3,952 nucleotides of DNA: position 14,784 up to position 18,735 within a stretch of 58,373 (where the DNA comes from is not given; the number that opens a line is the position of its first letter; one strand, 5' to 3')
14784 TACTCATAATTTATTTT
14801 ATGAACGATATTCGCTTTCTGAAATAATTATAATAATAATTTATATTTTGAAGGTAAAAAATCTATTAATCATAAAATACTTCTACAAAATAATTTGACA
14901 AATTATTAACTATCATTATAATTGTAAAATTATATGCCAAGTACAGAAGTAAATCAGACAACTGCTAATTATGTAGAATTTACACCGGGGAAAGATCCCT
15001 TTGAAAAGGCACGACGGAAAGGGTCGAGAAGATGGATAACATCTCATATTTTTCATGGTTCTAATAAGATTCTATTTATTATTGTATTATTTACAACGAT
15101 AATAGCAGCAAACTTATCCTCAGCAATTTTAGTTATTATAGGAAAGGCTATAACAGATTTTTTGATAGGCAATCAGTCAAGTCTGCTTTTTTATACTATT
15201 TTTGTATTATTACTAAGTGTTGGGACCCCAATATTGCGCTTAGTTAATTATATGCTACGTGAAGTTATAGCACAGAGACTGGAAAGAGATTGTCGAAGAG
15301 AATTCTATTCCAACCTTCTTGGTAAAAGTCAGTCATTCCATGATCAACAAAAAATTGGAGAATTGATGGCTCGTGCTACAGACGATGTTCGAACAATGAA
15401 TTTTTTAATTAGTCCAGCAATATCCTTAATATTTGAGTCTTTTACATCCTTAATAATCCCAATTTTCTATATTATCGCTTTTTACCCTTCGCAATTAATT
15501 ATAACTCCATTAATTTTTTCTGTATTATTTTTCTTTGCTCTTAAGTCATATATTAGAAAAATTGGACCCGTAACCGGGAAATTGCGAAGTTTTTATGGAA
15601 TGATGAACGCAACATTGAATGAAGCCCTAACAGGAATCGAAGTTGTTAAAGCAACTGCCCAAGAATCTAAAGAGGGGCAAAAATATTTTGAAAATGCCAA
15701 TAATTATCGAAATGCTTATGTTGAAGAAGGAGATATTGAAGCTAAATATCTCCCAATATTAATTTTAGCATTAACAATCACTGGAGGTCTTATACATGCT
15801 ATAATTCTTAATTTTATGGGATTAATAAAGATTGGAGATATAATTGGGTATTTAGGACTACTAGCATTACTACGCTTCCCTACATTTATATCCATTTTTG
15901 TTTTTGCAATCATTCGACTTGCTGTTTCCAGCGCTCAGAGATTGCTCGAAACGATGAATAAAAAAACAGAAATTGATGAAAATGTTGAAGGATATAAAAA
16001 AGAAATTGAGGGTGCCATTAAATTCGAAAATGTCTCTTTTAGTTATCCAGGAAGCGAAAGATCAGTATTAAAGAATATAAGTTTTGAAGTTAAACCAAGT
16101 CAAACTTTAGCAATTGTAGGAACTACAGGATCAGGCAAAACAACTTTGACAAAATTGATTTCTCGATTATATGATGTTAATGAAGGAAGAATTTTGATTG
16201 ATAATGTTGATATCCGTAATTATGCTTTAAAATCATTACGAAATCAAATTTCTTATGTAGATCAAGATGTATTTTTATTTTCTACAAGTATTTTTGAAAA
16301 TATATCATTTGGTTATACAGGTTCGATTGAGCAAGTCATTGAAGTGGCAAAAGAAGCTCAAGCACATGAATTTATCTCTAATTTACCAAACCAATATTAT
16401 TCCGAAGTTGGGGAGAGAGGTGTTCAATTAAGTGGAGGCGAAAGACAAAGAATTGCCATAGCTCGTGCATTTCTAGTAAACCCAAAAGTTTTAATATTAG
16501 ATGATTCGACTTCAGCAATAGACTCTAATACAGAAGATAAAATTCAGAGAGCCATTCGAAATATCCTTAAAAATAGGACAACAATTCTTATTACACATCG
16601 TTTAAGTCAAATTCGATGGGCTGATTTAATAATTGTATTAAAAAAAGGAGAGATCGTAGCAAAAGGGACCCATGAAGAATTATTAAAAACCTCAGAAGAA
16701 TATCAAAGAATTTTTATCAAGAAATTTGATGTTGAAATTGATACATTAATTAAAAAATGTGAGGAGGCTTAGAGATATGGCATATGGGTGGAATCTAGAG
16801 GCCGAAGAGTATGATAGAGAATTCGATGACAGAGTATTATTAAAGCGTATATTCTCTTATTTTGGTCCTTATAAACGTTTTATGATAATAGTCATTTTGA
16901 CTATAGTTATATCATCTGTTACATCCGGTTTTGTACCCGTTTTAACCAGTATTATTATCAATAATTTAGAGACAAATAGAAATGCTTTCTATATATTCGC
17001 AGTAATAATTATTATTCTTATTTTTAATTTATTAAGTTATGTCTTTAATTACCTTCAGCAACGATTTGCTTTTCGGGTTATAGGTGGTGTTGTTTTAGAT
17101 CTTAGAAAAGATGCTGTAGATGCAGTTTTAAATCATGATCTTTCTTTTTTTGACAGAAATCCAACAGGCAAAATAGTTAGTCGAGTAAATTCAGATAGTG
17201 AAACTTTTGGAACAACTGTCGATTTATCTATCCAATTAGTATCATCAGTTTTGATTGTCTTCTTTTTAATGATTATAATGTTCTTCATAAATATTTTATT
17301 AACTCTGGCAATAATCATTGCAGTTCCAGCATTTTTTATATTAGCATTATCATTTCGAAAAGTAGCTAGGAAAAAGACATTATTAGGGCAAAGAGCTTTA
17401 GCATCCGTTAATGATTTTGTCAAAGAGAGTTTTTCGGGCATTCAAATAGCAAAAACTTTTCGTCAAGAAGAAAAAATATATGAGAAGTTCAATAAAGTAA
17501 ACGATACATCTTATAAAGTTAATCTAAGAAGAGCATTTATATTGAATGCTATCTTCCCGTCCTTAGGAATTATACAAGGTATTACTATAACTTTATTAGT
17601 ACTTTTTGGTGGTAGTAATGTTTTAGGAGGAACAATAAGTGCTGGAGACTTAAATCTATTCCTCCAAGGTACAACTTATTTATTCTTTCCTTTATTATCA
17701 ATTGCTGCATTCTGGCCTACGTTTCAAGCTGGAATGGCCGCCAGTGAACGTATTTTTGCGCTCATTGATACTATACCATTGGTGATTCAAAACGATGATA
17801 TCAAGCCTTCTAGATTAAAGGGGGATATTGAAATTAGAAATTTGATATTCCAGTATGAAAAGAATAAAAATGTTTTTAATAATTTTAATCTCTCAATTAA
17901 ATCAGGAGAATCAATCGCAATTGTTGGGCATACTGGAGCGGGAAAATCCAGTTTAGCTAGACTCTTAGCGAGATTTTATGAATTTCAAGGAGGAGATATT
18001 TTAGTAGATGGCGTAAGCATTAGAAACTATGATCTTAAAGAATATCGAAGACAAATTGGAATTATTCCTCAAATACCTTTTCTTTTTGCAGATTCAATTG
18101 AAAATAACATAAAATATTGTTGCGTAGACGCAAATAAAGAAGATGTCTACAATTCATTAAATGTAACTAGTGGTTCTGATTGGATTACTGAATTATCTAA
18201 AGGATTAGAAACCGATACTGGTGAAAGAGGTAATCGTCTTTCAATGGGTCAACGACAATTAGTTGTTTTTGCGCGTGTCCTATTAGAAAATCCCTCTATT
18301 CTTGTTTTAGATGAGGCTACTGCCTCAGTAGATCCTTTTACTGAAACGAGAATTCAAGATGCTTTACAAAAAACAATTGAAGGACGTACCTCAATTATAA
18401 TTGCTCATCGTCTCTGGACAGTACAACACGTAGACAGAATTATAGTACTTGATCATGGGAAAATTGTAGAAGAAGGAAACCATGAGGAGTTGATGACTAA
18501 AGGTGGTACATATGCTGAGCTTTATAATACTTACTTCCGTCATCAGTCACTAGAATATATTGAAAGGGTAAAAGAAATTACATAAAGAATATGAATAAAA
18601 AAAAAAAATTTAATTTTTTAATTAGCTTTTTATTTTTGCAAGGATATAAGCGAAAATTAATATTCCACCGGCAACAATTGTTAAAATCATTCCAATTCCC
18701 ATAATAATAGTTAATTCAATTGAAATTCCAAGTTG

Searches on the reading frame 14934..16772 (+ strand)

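Call 99: search_protein_families(library=pfam, proteins=[window:14934-16772:+], max_evalue=0.00001)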
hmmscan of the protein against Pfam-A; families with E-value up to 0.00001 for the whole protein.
window:14934-16772:+ (612 aa): 2 families
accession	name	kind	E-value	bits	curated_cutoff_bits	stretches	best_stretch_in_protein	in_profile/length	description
PF00005.33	ABC_tran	-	9.2e-36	123.9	25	1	379-527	1-137/137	ABC transporter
PF00664.28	ABC_membrane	-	1.3e-27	97.6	28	1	48-316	1-273/274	ABC transporter transmembrane region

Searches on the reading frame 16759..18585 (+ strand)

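Call 99: search_protein_families(library=pfam, proteins=[window:16759-18585:+], max_evalue=0.00001)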
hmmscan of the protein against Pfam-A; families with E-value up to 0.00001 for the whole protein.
window:16759-18585:+ (608 aa): 2 families
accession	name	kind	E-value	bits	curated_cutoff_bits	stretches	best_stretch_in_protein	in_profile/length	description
PF00664.28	ABC_membrane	-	3.6e-41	142.1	28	1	42-312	1-274/274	ABC transporter transmembrane region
PF00005.33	ABC_tran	-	2e-28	100.1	25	1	374-522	2-137/137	ABC transporter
